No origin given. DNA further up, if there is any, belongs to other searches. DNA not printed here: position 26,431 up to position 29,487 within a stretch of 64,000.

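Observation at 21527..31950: Type IV pilus minor-pilin/PilY1 tip operon ending in a translationally coupled 1680-aa T9SS-CTD giant adhesin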

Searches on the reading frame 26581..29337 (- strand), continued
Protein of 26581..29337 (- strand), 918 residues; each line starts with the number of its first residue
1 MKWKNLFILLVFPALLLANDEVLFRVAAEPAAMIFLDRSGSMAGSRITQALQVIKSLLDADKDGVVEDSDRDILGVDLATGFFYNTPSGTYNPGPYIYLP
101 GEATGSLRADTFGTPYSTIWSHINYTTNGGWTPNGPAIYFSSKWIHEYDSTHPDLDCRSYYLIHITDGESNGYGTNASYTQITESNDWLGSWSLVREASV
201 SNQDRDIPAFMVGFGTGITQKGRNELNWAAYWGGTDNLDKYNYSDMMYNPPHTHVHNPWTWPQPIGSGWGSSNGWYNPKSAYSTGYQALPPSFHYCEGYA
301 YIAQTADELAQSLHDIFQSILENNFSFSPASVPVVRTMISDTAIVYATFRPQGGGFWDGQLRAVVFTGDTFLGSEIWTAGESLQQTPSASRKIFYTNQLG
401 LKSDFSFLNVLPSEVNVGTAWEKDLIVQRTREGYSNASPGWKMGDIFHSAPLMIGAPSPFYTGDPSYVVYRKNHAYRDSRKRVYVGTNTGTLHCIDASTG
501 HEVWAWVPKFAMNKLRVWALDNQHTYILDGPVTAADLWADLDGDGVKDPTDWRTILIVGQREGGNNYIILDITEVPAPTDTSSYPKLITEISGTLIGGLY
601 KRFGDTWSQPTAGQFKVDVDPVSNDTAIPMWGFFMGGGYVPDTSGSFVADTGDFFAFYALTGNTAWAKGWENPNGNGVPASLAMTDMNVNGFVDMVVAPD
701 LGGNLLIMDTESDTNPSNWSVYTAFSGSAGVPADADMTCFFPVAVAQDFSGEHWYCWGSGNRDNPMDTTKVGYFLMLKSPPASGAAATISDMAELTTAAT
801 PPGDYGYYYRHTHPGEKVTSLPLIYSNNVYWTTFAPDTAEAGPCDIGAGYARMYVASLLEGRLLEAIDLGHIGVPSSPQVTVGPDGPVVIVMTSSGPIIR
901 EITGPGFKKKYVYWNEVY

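Call 62: find_related_loci(query=A7, collection=genome_contigs, flank=10000)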
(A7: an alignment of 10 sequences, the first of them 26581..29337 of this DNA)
Query A7 (918 aa) in genome_contigs; peptide patterns used: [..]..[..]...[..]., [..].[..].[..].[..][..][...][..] (x = any residue, [..] = any of these).
284 stretches matched a pattern; 252 encode a relative of the query (tblastn E <= 1e-3); the best 80 are kept; 79 distinct loci.
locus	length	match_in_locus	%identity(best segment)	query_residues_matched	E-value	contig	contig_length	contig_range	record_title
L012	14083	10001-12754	81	1-918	0e+0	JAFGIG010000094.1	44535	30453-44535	MAG: candidate division WOR-3 bacterium isolate Zod_Metabat.185 k87_4862133, whole genome shotgun sequence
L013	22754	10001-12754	81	1-918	0e+0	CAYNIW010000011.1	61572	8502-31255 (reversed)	MAG TPA_asm: uncultured Desulfuromonadaceae bacterium isolate binchicken_co44_182 genome assembly, contig: NODE_922_leng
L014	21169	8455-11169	63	17-918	0e+0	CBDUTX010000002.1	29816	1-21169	MAG TPA_asm: uncultured Desulfuromonadaceae bacterium isolate SRR22302359_concoct_24 genome assembly, contig: ERZ2507360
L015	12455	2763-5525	62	4-918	0e+0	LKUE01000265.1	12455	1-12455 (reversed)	MAG: Desulfuromonas sp. SDB scaffold-3842, whole genome shotgun sequence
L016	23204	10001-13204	30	1-916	2e-96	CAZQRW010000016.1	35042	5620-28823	MAG TPA_asm: uncultured bacterium isolate binchicken_co19_491 genome assembly, contig: NODE_1618_length_35042_cov_23.247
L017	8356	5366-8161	29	4-915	3e-89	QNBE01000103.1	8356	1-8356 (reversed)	MAG: candidate division WOR-3 bacterium isolate B36_G15 B36_Guay15_scaffold_02716, whole genome shotgun sequence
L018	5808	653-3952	30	6-916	8e-80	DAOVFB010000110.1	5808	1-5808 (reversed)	MAG TPA_asm: Candidatus Stahlbacteria bacterium isolate CSMAG_1098 CSMAG_1098_k141_2884075_length_5808_cov_16.7193, whol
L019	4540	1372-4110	29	40-916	2e-78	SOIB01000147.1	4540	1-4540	MAG: Candidatus Stahlbacteria bacterium isolate E29_bin14 NODE_10927_length_4540_cov_10.291416, whole genome shotgun seq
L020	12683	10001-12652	29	38-886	9e-77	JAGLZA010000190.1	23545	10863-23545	MAG: candidate division WOR-3 bacterium isolate RS_13_48 ZL320.bin.48.fa_190, whole genome shotgun sequence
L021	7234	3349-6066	28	45-916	3e-76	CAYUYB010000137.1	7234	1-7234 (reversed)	MAG TPA_asm: uncultured Desulfobacteraceae bacterium isolate binchicken_co116_2 genome assembly, contig: NODE_12302_leng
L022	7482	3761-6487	29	45-916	1e-74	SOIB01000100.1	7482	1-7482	MAG: Candidatus Stahlbacteria bacterium isolate E29_bin14 NODE_4053_length_7482_cov_9.388851, whole genome shotgun seque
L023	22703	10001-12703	29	41-898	2e-72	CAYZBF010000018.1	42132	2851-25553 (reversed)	MAG TPA_asm: uncultured bacterium isolate binchicken_co100_433 genome assembly, contig: NODE_1256_length_42132_cov_8.443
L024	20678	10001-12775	29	46-916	2e-71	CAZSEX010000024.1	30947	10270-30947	MAG TPA_asm: uncultured bacterium isolate binchicken_co116_333 genome assembly, contig: NODE_1265_length_30947_cov_34.76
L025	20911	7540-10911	27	1-916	3e-70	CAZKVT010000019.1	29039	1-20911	MAG TPA_asm: uncultured bacterium isolate binchicken_co262_311 genome assembly, contig: NODE_1483_length_29039_cov_20.15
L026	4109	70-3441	27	1-916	5e-69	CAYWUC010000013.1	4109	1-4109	MAG TPA_asm: uncultured bacterium isolate SRP185410_co1_78 genome assembly, contig: k141_2070344, whole genome shotgun s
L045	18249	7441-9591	29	130-917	8e-60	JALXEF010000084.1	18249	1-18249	MAG: candidate division WOR-3 bacterium isolate T2_metabat2_scaf2bin.364 T2_NODE_2838_length_18249_cov_3.364529, whole g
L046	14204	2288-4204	27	301-917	4e-47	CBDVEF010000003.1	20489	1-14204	MAG TPA_asm: uncultured bacterium isolate SRR22302353_concoct_17 genome assembly, contig: ERZ25073599.963, whole genome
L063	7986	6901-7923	32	301-649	2e-37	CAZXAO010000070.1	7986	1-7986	MAG TPA_asm: uncultured bacterium isolate SRP163575_co1_380 genome assembly, contig: NODE_19808_length_7986_cov_3.587063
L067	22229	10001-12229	25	298-918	9e-35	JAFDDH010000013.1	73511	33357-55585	MAG: Deltaproteobacteria bacterium isolate Meg19_02_Bin_79 Meg19_02_Bin_79_scaffold_316, whole genome shotgun sequence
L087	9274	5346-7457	25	307-886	5e-29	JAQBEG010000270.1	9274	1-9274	MAG: Deltaproteobacteria bacterium isolate MAG_424_bin-21 424_bin-21_ctg-270, whole genome shotgun sequence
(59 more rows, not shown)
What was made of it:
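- Across the loci of call 62, immediate CTD neighbours of pilY1 clusters amount to about three independent events: the window lineage, L045/L063 and L022.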

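Call 68: search_protein_families(library=ncbifam, proteins=[L063:3806-4711:+, L045:4710-5612:+, L045:7-4704:+, L045:5619-6110:+, L045:6227-6814:+, L045:6802-9609:+], max_evalue=0.01)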
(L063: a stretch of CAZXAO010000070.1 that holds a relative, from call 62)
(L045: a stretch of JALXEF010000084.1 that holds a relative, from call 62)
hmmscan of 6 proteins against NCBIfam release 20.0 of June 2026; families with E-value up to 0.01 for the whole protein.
L063:3806-4711:+ (301 aa): 4 families
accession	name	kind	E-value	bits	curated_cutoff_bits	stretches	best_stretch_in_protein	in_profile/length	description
NF033709.1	PorV_fam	subfamily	2.2e-21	76.8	90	1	29-299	5-325/326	PorV/PorQ family protein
NF033710.1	T9SS_OM_PorV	equivalog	1e-05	24.9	250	1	229-297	297-364/367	type IX secretion system outer membrane channel protein PorV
NF052325.1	PorVQ2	equivalog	5.8e-05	22.2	325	1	30-67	29-66/354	putative type IX sorting system protein PorV2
NF033711.1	T9SS_PorQ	equivalog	0.00083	18.5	220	0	29-65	27-64/335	type IX secretion system protein PorQ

L045:4710-5612:+ (300 aa): 3 families
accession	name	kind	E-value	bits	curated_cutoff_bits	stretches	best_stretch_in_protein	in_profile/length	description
NF033709.1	PorV_fam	subfamily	4.2e-20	72.6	90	1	29-298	6-325/326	PorV/PorQ family protein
NF033710.1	T9SS_OM_PorV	equivalog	1.3e-05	24.6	250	0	229-278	298-349/367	type IX secretion system outer membrane channel protein PorV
NF052325.1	PorVQ2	equivalog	2.9e-05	23.1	325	1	29-63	29-63/354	putative type IX sorting system protein PorV2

L045:7-4704:+ (1565 aa): 3 families
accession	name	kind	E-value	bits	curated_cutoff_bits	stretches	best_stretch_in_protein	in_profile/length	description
NF047446.1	barrel_OmpL47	domain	1.4e-05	25.4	40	0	1033-1050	41-58/68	OmpL47-type beta-barrel domain-containing protein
NF033510.3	Ca_tandemer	repeat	0.0017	18.7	50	0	916-935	76-95/96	Ca2+-stabilized repeat-containing adhesin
NF052323.1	T9SSA_dep_M6i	equivalog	0.0044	15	600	1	1474-1565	962-1043/1043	T9SS-dependent M6-like inactivated metalloprotease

L045:5619-6110:+ (163 aa): 1 family
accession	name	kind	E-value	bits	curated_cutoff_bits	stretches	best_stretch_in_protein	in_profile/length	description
NF037980.1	T2SS_GspK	equivalog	0.006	16.1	130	1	15-89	2-76/307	type II secretion system minor pseudopilin GspK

L045:6227-6814:+ (195 aa): 0 families

L045:6802-9609:+ (935 aa): 2 families
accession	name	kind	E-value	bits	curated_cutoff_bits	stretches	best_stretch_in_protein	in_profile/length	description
NF040838.1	T4_PilC_Neiss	equivalog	1.6e-11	43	350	1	609-806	656-828/1037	PilC family type IV pilus tip adhesin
NF033757.1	gliding_CglB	equivalog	7.1e-06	25.3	200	0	42-136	30-112/402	adventurous gliding motility lipoprotein CglB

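Call 69: search_protein_families(library=pfam, proteins=[L063:3806-4711:+, L045:4710-5612:+, L045:7-4704:+, L045:5619-6110:+, L045:6227-6814:+, L045:6802-9609:+], max_evalue=0.01)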
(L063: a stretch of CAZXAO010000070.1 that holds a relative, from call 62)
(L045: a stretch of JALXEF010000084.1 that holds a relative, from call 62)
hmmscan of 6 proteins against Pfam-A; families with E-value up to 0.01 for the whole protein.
L063:3806-4711:+ (301 aa): 0 families

L045:4710-5612:+ (300 aa): 0 families

L045:7-4704:+ (1565 aa): 8 families
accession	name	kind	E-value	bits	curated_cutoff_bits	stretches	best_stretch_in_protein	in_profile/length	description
PF19077.6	Big_13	-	3.1e-22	79.4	27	0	222-252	71-102/102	Bacterial Ig-like domain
PF13205.12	Big_5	-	2e-20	73.9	23.6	1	45-150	1-105/105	Bacterial Ig-like domain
PF04234.18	CopC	-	7.4e-13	49.8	23.3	1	472-577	3-91/92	CopC domain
PF12245.14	Big_3_2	-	1.9e-10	41.4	23.3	0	116-149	88-121/122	Bacterial Ig-like domain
PF13750.12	Big_3_3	-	3e-10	40.4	27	0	23-148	20-146/157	Bacterial Ig-like domain (group 3)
PF02494.22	HYR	-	0.00043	21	21.7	0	545-575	48-78/81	HYR domain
PF14339.12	DUF4394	-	0.00089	19.1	29.6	0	380-417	65-102/230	Domain of unknown function (DUF4394)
PF24421.1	Ig_J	-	0.0043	17.6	29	0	1134-1164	72-102/104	Tip attachment protein J, Ig-like domain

L045:5619-6110:+ (163 aa): 0 families

L045:6227-6814:+ (195 aa): 0 families

L045:6802-9609:+ (935 aa): 2 families
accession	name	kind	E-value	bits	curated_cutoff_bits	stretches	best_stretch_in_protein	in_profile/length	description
PF05567.17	T4P_PilY1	-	7.8e-17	61.7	28.1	1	458-731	1-288/411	PilY1 beta-propeller domain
PF00092.34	VWA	-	0.0024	18.5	23.8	0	245-320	105-167/174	von Willebrand factor type A domain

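Call 76: search_protein_families(library=pfam, proteins=[L004:13318-14202:+, L021:6057-6941:+, L016:13192-14061:+, L087:7945-8934:+, L067:12258-13253:+, L046:4189-5055:+], max_evalue=0.05)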
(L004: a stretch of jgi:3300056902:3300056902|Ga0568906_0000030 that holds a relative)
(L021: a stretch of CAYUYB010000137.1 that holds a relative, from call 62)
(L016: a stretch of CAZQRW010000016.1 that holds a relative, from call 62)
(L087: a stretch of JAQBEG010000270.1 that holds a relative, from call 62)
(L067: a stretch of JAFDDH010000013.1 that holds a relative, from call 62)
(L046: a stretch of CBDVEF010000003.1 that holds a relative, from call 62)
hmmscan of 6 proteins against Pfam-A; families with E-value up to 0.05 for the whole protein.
L004:13318-14202:+ (294 aa): 0 families

L021:6057-6941:+ (294 aa): 2 families
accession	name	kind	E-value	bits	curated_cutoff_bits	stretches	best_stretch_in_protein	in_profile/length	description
PF13927.12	Ig_3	-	0.0095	16.9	30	0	46-80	14-48/78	Immunoglobulin domain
PF24388.1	Permuted_GreAB-C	-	0.021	15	27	0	223-245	25-47/54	Permuted GreAB-C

L016:13192-14061:+ (289 aa): 1 family
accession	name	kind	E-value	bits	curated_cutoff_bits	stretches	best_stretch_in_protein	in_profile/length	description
PF06832.18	BiPBP_C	-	0.024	14.9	26.8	0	123-161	28-58/90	Penicillin-Binding Protein C-terminus Family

L087:7945-8934:+ (329 aa): 3 families
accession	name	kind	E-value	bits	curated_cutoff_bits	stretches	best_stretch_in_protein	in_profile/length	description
PF17963.7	Big_9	-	6.8e-07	30.5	23.6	1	254-316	22-86/89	Bacterial Ig domain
PF05345.18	He_PIG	-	7.3e-06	26.8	24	1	246-320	14-95/96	Putative Ig domain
PF06832.18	BiPBP_C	-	0.0087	16.4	26.8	0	172-196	39-61/90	Penicillin-Binding Protein C-terminus Family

L067:12258-13253:+ (331 aa): 4 families
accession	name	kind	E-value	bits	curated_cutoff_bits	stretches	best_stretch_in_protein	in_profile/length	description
PF05345.18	He_PIG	-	5.7e-09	36.7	24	1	242-319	11-95/96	Putative Ig domain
PF17963.7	Big_9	-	1.7e-08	35.7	23.6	1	256-317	25-88/89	Bacterial Ig domain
PF17892.7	Cadherin_5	-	2e-05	24.7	26.5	1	255-318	32-96/98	Cadherin-like domain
PF01835.25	MG2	-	0.032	15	32.8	0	242-310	26-89/96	MG2 domain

L046:4189-5055:+ (288 aa): 4 families
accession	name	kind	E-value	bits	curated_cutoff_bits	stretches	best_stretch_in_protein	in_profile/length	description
PF17963.7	Big_9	-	3.9e-06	28.1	23.6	1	215-284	15-87/89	Bacterial Ig domain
PF05345.18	He_PIG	-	0.00018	22.3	24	1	209-287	9-95/96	Putative Ig domain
PF13895.12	Ig_2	-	0.0098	16.5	27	0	144-164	25-45/79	Immunoglobulin domain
PF17892.7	Cadherin_5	-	0.012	15.9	26.5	1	225-287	33-97/98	Cadherin-like domain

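Call 77: predict_structure(alignment_id=A4)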
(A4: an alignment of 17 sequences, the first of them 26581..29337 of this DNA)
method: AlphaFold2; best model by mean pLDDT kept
length: 918 residues; sequences in the alignment: 17
mean_pLDDT: 73.1   pTM: 0.63
mean pLDDT of the five models: 73.1, 73.0, 71.4, 70.0, 67.0
residues with pLDDT >= 90: 114; 70-90: 487; 50-70: 175; < 50: 142
segments of 3 or more residues with pLDDT < 50: 1-22, 25-27, 175-186, 241-256, 264-287, 324-331, 336-341, 352-356, 643-648, 841-845, 895-918
pLDDT, mean of each block of 10 residues (from residue 1): 39 32 54 85 74 78 76 78 73 74 83 84 63 84 83 62 85 48 50 85 88 83 86 69 40 48 47 37 46 75 82 77 50 48 63 52 65 68 73 87 91 90 89 60 59 64 77 79 82 86 89 84 69 78 77 85 78 74 83 86 80 80 65 84 46 85 76 90 84 89 91 85 88 87 86 90 79 92 86 90 91 86 84 78 57 87 82 66 54 51 42 35
secondary structure, 60 per line:
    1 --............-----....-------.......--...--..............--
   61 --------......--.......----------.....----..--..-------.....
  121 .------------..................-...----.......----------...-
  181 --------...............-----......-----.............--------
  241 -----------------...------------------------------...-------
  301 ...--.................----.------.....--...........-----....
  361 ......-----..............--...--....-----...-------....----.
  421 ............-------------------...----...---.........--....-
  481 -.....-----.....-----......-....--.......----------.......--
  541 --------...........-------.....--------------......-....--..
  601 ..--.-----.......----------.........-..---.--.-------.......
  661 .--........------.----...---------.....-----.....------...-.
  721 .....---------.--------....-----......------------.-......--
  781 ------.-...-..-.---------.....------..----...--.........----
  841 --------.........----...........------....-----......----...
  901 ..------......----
elements in order (helices of 4 or more, strands of 3 or more residues): H3-14 H20-23 E31-37 H45-58 H69-74 E77-83 H116-121 H134-151 E160-166 H189-203 E209-214 H220-232 E301-303 H306-322 E334-338 E341-351 E357-366 E372-378 H379-385 E393-396 E402-404 H412-415 H420-432 E452-454 H465-473 H476-479 E482-486 E492-496 E502-507 H509-512 H515-521 E532-538 E552-559 E567-571 E586-591 E593-596 E599-602 E611-617 E628-636 E654-661 E664-671 E683-685 E695-699 E705-709 E720-725 E744-747 E753-758 E773-778 E806-810 E823-825 E828-836 E849-857 E862-872 E879-882 E888-893 E898-902 E909-914

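Call 82: fold_search(model_id=the predicted structure, library=pdb)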
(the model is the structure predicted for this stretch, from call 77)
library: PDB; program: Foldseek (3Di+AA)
matches with E <= 10: 1137; with E <= 0.001: 285
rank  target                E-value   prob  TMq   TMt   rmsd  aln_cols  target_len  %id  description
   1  3hx6_A                7.3e-15  1.00  0.35  0.61   6.4       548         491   18  Crystal structure of Pseudomonas aeruginosa PilY1 C-terminal domain (released 2010-01-26)
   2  3hx6_B                1.0e-14  1.00  0.34  0.61   6.1       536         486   17  Crystal structure of Pseudomonas aeruginosa PilY1 C-terminal domain (released 2010-01-26)
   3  5es4_A                5.9e-08  1.00  0.17  0.14  27.5      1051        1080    9  RE-REFINEMENT OF INTEGRIN ALPHAXBETA2 ECTODOMAIN IN THE CLOSED/BENT CONFORMATION (released 2016-03-02)
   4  6fkw_A                9.5e-08  1.00  0.28  0.41   9.9       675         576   11  Europium-containing methanol dehydrogenase (released 2018-03-21)
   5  1h4i_A                2.1e-07  1.00  0.25  0.36  13.1       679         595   10  Methylobacterium extorquens methanol dehydrogenase (released 2001-06-14)
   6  9dle_B                2.6e-07  1.00  0.21  0.49   7.0       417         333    8  CryoEM structures of yeast cytoplasmic dynein in the presence of ATP and Lis1. (released 2025-05-28)
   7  4mae_A                3.6e-07  1.00  0.27  0.40  10.8       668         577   12  Methanol dehydrogenase from Methylacidiphilum fumariolicum SolV (released 2013-09-18)
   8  8bvq_B                6.7e-07  1.00  0.20  0.43  10.2       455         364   10  E. coli BAM complex (BamABCDE) bound to darobactin B (released 2023-05-24)
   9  6h0g_A                7.1e-07  0.97  0.14  0.15  20.6       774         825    8  Structure of the DDB1-CRBN-pomalidomide complex bound to ZNF692(ZF4) (released 2018-11-07)
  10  7evf                  1.0e-06  1.00  0.24  0.52   8.2       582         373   11  Plant growth-promoting factor YxaL mutant from Bacillus velezensis - T175W/S213G/W215A (released 2022-01-12)
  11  8gy2_A                1.1e-06  1.00  0.19  0.23  11.7       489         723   12  Cryo-EM Structure of Membrane-Bound Alcohol Dehydrogenase from Gluconobacter oxydans (released 2023-08-02)
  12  8qpv_B                1.3e-06  1.00  0.18  0.37  11.8       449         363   11  Handover Complex: BAM bound OmpX and extended SurA (released 2024-09-25)
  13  7mgm_C                1.3e-06  1.00  0.22  0.49   7.8       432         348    9  Structure of yeast cytoplasmic dynein with AAA3 Walker B mutation bound to Lis1 (released 2022-01-19)
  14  1w6s_C                1.4e-06  1.00  0.27  0.40  10.9       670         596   11  The high resolution structure of methanol dehydrogenase from methylobacterium extorquens (released 2004-12-21)
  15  7wb4_E                1.8e-06  1.00  0.23  0.16   8.8       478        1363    9  Cryo-EM structure of the NR subunit from X. laevis NPC (released 2022-03-02)
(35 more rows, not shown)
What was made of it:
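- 26581..29337 (-): PilY1-like tip protein, 918 aa. It comprises a signal peptide, an N-terminal vWA domain with MIDAS (D37-x-S39-x-S41, T132, D167, all invariant), a C-terminal beta-propeller, and a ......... loop at residues 540-548. The AF2 model has pLDDT 73; Foldseek's top hit is 3HX6 (TM 0.61 on the target), and vWA domains match the N-terminal part (calls 77, 82).
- On Type IVa pilus minor-pilin / PilY1 priming-tip module: Foldseek's best PDB hit is 3HX6, at E 7e-15 (call 82). The model's N-terminal part matches vWA structures: 4C2A, 6FPY and integrin (call 82).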

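Call 100: find_related_loci(query=L045:6832-9609:+, collection=metagenome_contigs, flank=10000)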
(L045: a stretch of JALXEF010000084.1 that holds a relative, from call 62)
Query L045:6832-9609:+ (925 aa) in metagenome_contigs; peptide patterns used: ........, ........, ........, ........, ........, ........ (x = any residue, [..] = any of these).
18 stretches matched a pattern; 2 encode a relative of the query (tblastn E <= 1e-3); 2 distinct loci.
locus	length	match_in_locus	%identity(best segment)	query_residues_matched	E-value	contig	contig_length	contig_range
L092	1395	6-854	93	643-925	0e+0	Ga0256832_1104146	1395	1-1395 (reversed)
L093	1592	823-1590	100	1-256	0e+0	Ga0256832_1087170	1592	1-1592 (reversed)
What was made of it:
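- Tried and rejected: A metagenome scan for relatives of the L045 PilY1 returned only two fragments (call 100).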
